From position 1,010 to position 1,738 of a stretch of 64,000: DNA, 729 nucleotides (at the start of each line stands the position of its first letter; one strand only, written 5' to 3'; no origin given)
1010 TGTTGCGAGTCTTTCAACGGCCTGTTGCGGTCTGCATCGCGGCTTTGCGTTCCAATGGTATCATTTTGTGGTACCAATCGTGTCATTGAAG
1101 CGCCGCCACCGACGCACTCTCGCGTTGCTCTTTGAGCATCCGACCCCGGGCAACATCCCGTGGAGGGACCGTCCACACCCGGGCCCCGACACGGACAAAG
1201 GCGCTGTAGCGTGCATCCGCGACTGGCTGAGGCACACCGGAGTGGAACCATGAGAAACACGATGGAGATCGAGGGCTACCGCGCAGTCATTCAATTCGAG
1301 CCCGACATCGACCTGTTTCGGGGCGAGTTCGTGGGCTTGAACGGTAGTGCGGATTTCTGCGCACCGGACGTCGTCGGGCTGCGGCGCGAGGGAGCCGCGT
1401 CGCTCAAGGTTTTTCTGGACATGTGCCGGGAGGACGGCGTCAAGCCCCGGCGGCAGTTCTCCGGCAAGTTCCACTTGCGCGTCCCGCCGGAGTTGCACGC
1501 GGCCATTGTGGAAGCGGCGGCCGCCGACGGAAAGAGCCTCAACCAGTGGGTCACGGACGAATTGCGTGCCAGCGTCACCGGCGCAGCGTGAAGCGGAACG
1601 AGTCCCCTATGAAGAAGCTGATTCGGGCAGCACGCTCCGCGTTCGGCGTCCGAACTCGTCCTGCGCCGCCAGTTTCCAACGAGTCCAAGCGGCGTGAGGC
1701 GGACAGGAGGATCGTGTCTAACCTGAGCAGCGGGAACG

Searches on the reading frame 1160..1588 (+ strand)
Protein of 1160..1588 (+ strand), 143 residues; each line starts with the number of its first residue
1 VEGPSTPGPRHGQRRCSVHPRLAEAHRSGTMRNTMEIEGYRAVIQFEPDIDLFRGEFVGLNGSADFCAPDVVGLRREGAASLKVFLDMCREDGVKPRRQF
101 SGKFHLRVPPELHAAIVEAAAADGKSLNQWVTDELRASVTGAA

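Call 68: search_protein_families(library=pfam, proteins=[window:1160-1588:+], max_evalue=0.1)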
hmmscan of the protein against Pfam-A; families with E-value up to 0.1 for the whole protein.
window:1160-1588:+ (143 aa): 4 families
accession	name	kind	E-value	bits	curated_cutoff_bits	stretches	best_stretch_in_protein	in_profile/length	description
PF05534.18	HicB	-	2.8e-20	72.4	21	1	86-133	2-49/51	HicB family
PF08681.18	TacA1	-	0.0025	18.2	21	1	104-134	2-32/80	Antitoxin TacA 1-like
PF22513.2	FitA-like_RHH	-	0.03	14.7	27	1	108-138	8-38/39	Antitoxin FitA-like, ribbon-helix-helix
PF03869.20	Arc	-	0.053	13.8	20.4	1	103-129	6-32/50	Arc-like DNA binding domain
